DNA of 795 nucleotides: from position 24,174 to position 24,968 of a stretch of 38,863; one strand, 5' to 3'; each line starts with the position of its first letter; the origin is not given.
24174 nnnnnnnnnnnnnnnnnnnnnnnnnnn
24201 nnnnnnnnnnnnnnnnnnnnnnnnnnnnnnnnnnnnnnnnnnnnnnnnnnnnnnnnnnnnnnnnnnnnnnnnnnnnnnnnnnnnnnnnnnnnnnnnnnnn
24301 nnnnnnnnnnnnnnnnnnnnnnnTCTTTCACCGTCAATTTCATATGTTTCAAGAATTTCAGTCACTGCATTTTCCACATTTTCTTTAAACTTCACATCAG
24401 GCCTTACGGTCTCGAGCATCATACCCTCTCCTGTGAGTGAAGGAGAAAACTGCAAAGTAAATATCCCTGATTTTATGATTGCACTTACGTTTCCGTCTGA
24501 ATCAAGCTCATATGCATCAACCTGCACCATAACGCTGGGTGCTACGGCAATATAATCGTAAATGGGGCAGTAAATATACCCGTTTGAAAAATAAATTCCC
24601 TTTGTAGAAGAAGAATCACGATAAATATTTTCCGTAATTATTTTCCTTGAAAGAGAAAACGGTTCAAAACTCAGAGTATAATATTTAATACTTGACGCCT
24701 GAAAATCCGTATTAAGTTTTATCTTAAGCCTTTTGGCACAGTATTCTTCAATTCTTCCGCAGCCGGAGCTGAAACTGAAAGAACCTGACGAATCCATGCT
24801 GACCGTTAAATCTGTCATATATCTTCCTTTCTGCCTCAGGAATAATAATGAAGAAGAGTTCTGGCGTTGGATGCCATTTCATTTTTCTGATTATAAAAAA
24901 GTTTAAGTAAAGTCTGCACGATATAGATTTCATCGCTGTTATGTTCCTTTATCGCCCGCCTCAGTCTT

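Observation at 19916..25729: SOS-box-controlled fibre + lysis operon with no virion genes: candidate lysis-released fibre/LRR module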

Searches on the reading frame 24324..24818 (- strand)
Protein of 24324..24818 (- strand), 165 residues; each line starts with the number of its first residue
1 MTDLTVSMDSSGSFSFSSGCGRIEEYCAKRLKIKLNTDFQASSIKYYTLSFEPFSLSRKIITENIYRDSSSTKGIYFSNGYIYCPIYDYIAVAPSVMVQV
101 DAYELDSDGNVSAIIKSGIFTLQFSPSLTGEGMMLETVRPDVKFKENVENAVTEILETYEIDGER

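Call 60: search_protein_representatives(protein=window:24324-24818:-)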
Query: 165 residues. Proteins with E-value up to 0.001 (for the whole library): 73; up to 1e-10: 21; up to 1e-30: 11. The best 73 are listed.
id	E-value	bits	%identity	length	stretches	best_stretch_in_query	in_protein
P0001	2.3e-101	352.3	100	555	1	1-165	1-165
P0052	1.7e-89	313.7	88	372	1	1-165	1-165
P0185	3.5e-63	228.3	78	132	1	1-131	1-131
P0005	1.1e-62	226.7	66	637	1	1-165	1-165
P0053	6.6e-44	165.8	52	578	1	1-164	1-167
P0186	4.8e-40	153.2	45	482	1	2-160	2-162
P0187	2.5e-39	150.9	45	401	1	2-162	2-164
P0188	4.5e-33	130.6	48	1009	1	20-153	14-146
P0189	4.8e-32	127.2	44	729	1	4-161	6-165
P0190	9.1e-32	126.4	41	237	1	2-157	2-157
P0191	1.7e-31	125.5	41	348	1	3-156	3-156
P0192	7.4e-29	116.9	43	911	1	12-159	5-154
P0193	3.0e-27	111.7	38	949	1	4-161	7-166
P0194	2.4e-20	89.3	38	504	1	20-153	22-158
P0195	5.7e-14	68.6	34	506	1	14-136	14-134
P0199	1.5e-11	60.7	36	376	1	1-136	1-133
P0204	4.7e-10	55.9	37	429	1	23-137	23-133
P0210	1.6e-08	50.9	37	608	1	6-134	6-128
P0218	6.8e-08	48.8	32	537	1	4-133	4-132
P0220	6.6e-07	45.6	30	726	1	2-135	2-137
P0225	1.9e-06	44.2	34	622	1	1-156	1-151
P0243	3.5e-05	40.0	33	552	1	30-137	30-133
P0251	5.1e-04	36.3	32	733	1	25-135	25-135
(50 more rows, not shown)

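Call 61: find_encoding_contigs(protein=P0188, flank=10000, max_places=2)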
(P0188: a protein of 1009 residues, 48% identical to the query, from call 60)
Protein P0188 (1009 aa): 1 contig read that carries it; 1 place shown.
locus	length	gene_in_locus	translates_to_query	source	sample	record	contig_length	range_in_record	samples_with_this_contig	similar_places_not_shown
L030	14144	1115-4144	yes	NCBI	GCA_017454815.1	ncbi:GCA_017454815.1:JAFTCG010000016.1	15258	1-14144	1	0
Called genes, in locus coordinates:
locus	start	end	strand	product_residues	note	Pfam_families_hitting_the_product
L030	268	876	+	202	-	-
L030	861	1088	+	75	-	-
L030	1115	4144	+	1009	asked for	-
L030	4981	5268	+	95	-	-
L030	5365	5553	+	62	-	PF16945:Phage_r1t_holin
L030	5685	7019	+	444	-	PF00890:FAD_binding_2 (faint), PF01266:DAO (weak), PF01494:FAD_binding_3 (faint), PF03486:HI0933_like (faint), PF07992:Pyr_redox_2 (faint), PF13450:NAD_binding_8 (weak)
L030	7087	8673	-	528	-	PF00474:SSF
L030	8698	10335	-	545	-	PF00501:AMP-binding, PF13193:AMP-binding_C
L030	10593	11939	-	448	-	PF00768:Peptidase_S11, PF13354:Beta-lactamase2, PF07943:PBP5_C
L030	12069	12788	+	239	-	PF00149:Metallophos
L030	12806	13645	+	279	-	PF01678:DAP_epimerase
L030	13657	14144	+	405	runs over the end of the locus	PF00155:Aminotran_1_2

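Call 62: find_encoding_contigs(protein=P0193, flank=10000, max_places=2)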
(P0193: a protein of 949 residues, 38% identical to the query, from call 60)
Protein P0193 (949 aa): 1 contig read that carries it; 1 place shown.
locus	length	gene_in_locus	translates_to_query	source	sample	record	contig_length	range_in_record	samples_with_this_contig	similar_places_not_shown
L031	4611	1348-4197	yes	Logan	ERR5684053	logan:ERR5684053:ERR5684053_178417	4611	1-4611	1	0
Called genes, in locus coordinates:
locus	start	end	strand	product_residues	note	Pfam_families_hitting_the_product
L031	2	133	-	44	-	?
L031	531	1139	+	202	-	-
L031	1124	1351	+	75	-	-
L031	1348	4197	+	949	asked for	-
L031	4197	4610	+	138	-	?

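Call 66: search_protein_families(library=phrogs, proteins=[P0188, P0193, P0195, P0204, P0210, P0218, P0220, P0225, P0243, P0251], max_evalue=0.001)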
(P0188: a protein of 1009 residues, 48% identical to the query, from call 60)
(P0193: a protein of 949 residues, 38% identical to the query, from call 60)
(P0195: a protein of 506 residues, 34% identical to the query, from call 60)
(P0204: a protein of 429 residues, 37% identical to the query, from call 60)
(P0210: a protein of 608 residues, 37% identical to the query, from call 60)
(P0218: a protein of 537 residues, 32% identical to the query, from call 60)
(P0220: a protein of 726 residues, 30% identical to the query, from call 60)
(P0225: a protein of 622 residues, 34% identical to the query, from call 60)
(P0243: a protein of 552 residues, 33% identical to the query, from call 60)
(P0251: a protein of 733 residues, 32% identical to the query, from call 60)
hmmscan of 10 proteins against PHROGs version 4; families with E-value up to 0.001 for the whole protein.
P0188 (1009 aa): 2 families
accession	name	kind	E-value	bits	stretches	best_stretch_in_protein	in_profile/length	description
phrog_24103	-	unknown function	3.4e-16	60.8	1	331-420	98-183/197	-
phrog_2012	-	tail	3.2e-05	24.9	1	157-203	145-192/212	minor tail protein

P0193 (949 aa): 7 families
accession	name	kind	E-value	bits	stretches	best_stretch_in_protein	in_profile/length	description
phrog_892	-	tail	7.8e-24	85.2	2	205-274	339-408/782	tail fiber protein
phrog_28766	-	tail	2.9e-15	56.6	2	162-265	115-220/472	tail fiber protein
phrog_13518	-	unknown function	3.1e-12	46.4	1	166-319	295-434/1230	-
phrog_32822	-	head and packaging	2.6e-11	43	1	117-319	909-1119/1548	virion structural protein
phrog_21412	-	tail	5.6e-10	38.6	1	165-275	175-275/1452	tail fiber protein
phrog_2952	-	tail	2.5e-09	37.7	1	185-238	319-371/488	minor tail protein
phrog_26466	-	unknown function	7.5e-07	27.5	1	168-289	1811-1937/2337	-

P0195 (506 aa): 17 families
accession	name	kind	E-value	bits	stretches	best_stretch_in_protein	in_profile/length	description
phrog_215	-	head and packaging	6.7e-50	171.6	2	169-278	201-311/491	structural protein with Ig domain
phrog_341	-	tail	1.9e-31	110.2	2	187-273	63-150/154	major tail protein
phrog_10059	-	unknown function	4.7e-30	105.5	2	280-377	185-280/345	-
phrog_885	-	tail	1.4e-22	81.1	2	169-274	184-291/338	major tail protein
phrog_22121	-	unknown function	5.9e-21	75.3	2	190-272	487-566/765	-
phrog_41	-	tail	1.2e-19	71.9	2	184-273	153-245/245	major tail protein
phrog_1280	-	other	1.7e-19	71.4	2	190-273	164-247/248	Ig domain containing protein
phrog_853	-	tail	1e-18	68.4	2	186-275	159-251/254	major tail protein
phrog_290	-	tail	3.7e-15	57.2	2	278-359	332-410/411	minor tail protein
phrog_28902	-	tail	2.4e-14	53.5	1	189-471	200-483/709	major tail protein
phrog_14417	-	tail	2.3e-13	49.7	2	190-279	289-381/1005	tail fiber protein; host specificity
phrog_35892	-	unknown function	6e-13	48.3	2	188-270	725-808/1181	-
phrog_3575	-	tail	6.5e-13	49.4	2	177-272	365-460/461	major tail protein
phrog_26622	-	tail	1.3e-09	38.2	1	175-360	317-500/691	tail fiber protein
phrog_12846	-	tail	2.4e-07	31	1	213-359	337-476/552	tail fiber protein; Ig-domain containing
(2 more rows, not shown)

P0204 (429 aa): 24 families
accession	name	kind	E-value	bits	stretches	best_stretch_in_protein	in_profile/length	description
phrog_5073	-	tail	5.5e-16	59.7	1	217-266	307-356/519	tail fiber protein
phrog_366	-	tail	7.8e-13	49.7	1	216-268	339-388/474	tail fiber protein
phrog_1658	-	unknown function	3.4e-10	41.1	1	218-347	54-193/239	-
phrog_6320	-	tail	1.6e-09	38.1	1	218-265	148-198/745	tail fiber protein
phrog_819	-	tail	1.9e-09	37.3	1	218-266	522-573/1024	tail protein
phrog_18350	-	tail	1.5e-08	35.6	1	220-284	152-218/253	tail fiber protein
phrog_8745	-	tail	2e-08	33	1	217-278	1417-1478/1803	tail fiber protein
phrog_1806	-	tail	4.6e-07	30.4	1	203-268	98-164/276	collagen like minor tail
phrog_30509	-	tail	6.1e-07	29.8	1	219-269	66-116/254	collagen like minor tail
phrog_26654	-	unknown function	2.3e-06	28.2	1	217-274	92-149/360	-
phrog_29268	-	unknown function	2.3e-06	27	1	218-271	405-456/653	-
phrog_17587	-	tail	3.1e-06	26.9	1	217-265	352-403/641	tail fiber protein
phrog_32123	-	unknown function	3.9e-06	26.4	1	219-264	251-296/532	-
phrog_3890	-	tail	4.8e-06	24.2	1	211-266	1885-1940/3453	straight fibre tail protein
phrog_3904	-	tail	8.3e-06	25.3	1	215-265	760-811/1086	tail fiber protein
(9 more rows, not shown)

P0210 (608 aa): 19 families
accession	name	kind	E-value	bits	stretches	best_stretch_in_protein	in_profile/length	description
phrog_10972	-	tail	3.2e-10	41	1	22-196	25-187/343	tail fiber protein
phrog_25888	-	unknown function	2.5e-06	28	1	169-199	242-272/325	-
phrog_4013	-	unknown function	4.9e-06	26.5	1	168-229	108-177/659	-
phrog_21621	-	unknown function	5.1e-06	27.7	1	158-223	25-90/103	-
phrog_1658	-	unknown function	5.7e-06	27.2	1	150-200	24-74/239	-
phrog_366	-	tail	6.1e-06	26.9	1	171-246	347-388/474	tail fiber protein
phrog_5073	-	tail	7.1e-06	26.3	1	171-199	335-363/519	tail fiber protein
phrog_1125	-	tail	1.2e-05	25.8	1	166-199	172-205/412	tail fiber protein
phrog_3904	-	tail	1.6e-05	24.4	1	167-196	670-886/1086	tail fiber protein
phrog_819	-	tail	6e-05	22.4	1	172-197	565-590/1024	tail protein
phrog_38552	-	unknown function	6.8e-05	23.5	1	132-193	133-200/430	-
phrog_38806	-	unknown function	7.4e-05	23.2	1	170-198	65-141/285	-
phrog_13286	-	tail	0.00013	21.5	1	162-199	85-122/662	tail protein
phrog_32409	-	tail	0.0002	20.8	1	70-198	86-217/884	tail fiber protein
phrog_34916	-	tail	0.00022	22.3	1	170-210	49-88/124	tail fiber protein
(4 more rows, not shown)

P0218 (537 aa): 0 families

P0220 (726 aa): 0 families

P0225 (622 aa): 0 families

P0243 (552 aa): 34 families (the best 25 are shown)
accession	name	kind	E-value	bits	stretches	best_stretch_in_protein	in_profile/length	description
phrog_819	-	tail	2.3e-27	96.6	2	218-388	540-725/1024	tail protein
phrog_6320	-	tail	4.9e-27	96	2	211-264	78-131/745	tail fiber protein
phrog_5073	-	tail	7.3e-27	95.6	2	316-390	288-362/519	tail fiber protein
phrog_366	-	tail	9.8e-23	82.3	2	315-391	311-387/474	tail fiber protein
phrog_3904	-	tail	3.9e-15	56.2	1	223-369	584-719/1086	tail fiber protein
phrog_10972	-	tail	1.3e-12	48.9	2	219-263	157-213/343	tail fiber protein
phrog_13892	-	tail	2.2e-12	47.8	2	218-264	38-84/676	minor tail protein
phrog_1806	-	tail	3.5e-12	47.2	2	199-358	94-230/276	collagen like minor tail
phrog_35286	-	unknown function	1e-11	45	2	251-337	157-238/750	-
phrog_32409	-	tail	2e-11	43.9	2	215-269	187-244/884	tail fiber protein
phrog_8745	-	tail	2.5e-11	42.6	1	315-398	1391-1477/1803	tail fiber protein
phrog_3420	-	unknown function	4.8e-11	41.9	1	277-393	4-126/929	-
phrog_18350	-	tail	1e-10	42.7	2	316-389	117-188/253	tail fiber protein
phrog_33406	-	tail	1.1e-10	41.5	1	318-397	184-257/651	tail fiber protein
phrog_26246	-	tail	2e-09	38.1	1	310-392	101-183/329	tail protein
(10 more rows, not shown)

P0251 (733 aa): 0 families

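Call 67: search_protein_families(library=pfam, proteins=[P0188, P0193, P0195, P0204, P0210, P0218, P0220, P0225, P0243, P0251], max_evalue=0.01)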
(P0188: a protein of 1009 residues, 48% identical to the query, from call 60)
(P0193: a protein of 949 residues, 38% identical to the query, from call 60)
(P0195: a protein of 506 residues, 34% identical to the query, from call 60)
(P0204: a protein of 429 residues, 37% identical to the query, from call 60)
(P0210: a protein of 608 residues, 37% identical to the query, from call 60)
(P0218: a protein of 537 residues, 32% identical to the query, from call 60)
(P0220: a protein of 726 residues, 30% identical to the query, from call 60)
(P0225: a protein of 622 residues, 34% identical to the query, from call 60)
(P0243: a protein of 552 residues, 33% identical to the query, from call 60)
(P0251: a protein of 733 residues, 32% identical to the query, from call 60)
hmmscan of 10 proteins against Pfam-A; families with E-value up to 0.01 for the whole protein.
P0188 (1009 aa): 0 families

P0193 (949 aa): 1 family
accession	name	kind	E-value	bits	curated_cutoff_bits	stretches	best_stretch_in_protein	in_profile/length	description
PF03009.23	GDPD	-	3.7e-05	24.4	23.6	1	351-438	11-70/244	Glycerophosphoryl diester phosphodiesterase family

P0195 (506 aa): 2 families
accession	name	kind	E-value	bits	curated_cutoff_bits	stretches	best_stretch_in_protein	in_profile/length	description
PF02368.24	Big_2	-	2.3e-27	95.2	22.8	2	278-356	1-79/79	Bacterial Ig-like domain (group 2)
PF22359.2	Big-like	-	0.00077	20.1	27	1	234-272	12-48/48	Bacterial Ig-like domain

P0204 (429 aa): 1 family
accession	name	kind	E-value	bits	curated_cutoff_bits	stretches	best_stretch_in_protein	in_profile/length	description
PF01391.23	Collagen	-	1.6e-08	34.6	27.2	1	218-266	3-57/60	Collagen triple helix repeat (20 copies)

P0210 (608 aa): 1 family
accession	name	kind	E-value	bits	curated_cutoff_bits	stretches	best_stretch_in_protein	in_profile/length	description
PF01391.23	Collagen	-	0.00027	21.1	27.2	1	172-196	28-52/60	Collagen triple helix repeat (20 copies)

P0218 (537 aa): 0 families

P0220 (726 aa): 0 families

P0225 (622 aa): 0 families

P0243 (552 aa): 1 family
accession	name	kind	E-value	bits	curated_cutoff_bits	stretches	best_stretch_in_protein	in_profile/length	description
PF01391.23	Collagen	-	7.5e-19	67.7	27.2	3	218-264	3-49/60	Collagen triple helix repeat (20 copies)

P0251 (733 aa): 0 families

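Call 72: find_related_loci(query=P0243, collection=viral_contigs, flank=10000)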
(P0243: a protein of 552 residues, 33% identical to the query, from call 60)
Query P0243 (552 aa) in viral_contigs; peptide patterns used: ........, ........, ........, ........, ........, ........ (x = any residue, [..] = any of these).
1 stretches matched a pattern, but none encodes a relative of the query by tblastn (E <= 1e-3).

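Call 73: find_related_loci(query=P0210, collection=viral_contigs, flank=10000)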
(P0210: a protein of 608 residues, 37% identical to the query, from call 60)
Query P0210 (608 aa) in viral_contigs; peptide patterns used: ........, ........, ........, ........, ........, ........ (x = any residue, [..] = any of these).
4 stretches matched a pattern, but none encodes a relative of the query by tblastn (E <= 1e-3).

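Call 74: find_related_loci(query=P0199, collection=viral_contigs, flank=10000)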
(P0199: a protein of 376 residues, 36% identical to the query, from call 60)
Query P0199 (376 aa) in viral_contigs; peptide patterns used: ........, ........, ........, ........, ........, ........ (x = any residue, [..] = any of these).
9 stretches matched a pattern; 1 encode a relative of the query (tblastn E <= 1e-3); 1 distinct loci.
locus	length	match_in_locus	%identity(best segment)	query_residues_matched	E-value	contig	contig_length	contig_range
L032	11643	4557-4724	73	191-228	4e-7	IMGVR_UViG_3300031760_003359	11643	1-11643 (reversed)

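Call 75: find_encoding_contigs(protein=P0243, flank=10000, max_places=3)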
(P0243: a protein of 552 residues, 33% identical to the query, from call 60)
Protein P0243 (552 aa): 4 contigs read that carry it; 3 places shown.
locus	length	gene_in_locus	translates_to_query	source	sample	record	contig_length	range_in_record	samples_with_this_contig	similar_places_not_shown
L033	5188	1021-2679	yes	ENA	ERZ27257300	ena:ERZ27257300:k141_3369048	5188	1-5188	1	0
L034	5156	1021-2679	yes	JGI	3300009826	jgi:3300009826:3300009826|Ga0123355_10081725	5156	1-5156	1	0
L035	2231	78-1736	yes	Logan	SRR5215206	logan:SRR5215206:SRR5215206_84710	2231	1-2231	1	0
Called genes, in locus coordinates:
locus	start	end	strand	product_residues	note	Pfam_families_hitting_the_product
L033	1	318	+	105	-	?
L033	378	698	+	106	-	-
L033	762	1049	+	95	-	-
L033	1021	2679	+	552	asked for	PF01391:Collagen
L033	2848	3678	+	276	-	PF00746:Gram_pos_anchor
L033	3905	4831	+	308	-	-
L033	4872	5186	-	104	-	?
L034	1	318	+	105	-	?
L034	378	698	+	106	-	-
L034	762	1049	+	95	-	-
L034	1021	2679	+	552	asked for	PF01391:Collagen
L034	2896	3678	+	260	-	PF00746:Gram_pos_anchor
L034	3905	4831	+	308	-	-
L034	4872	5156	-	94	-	PF09551:Spore_II_R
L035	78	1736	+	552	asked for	PF01391:Collagen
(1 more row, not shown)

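Call 76: find_encoding_contigs(protein=P0210, flank=10000, max_places=3)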
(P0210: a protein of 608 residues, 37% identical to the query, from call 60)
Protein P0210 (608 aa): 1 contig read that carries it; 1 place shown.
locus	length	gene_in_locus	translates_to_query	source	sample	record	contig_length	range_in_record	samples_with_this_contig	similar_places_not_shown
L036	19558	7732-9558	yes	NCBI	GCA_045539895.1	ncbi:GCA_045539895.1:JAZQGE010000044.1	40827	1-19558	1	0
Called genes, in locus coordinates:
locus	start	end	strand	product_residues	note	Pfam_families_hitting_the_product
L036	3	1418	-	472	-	?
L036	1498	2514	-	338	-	PF02826:2-Hacid_dh_C (weak), PF03446:NAD_binding_2 (faint), PF03807:F420_oxidored (weak), PF07991:KARI_N, PF01450:KARI_C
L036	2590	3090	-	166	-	PF01842:ACT, PF13291:ACT_4 (faint), PF22629:ACT_AHAS_ss, PF13710:ACT_5, PF10369:ALS_ss_C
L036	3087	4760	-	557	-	PF02776:TPP_enzyme_N, PF00205:TPP_enzyme_M, PF02775:TPP_enzyme_C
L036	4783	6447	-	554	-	PF00682:HMGL-like, PF22615:IPMS_D2, PF08502:LeuA_dimer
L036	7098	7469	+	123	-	PF08281:Sigma70_r4_2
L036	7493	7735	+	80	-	-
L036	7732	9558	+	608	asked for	-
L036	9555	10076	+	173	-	-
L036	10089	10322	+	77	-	-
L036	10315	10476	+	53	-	-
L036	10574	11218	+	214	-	PF01551:Peptidase_M23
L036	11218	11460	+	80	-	-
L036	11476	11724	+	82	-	PF04531:Phage_holin_1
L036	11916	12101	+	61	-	-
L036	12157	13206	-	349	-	PF01408:GFO_IDH_MocA, PF22725:GFO_IDH_MocA_C3, PF02894:GFO_IDH_MocA_C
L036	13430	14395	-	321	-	PF01261:AP_endonuc_2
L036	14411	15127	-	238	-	PF01261:AP_endonuc_2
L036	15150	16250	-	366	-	PF01408:GFO_IDH_MocA, PF03447:NAD_binding_3 (faint), PF22725:GFO_IDH_MocA_C3, PF02894:GFO_IDH_MocA_C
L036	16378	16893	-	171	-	PF10688:Imp-YgjV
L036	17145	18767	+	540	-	PF16656:Pur_ac_phosph_N, PF00149:Metallophos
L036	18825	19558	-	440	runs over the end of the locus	PF14286:DHHW, PF16822:ALGX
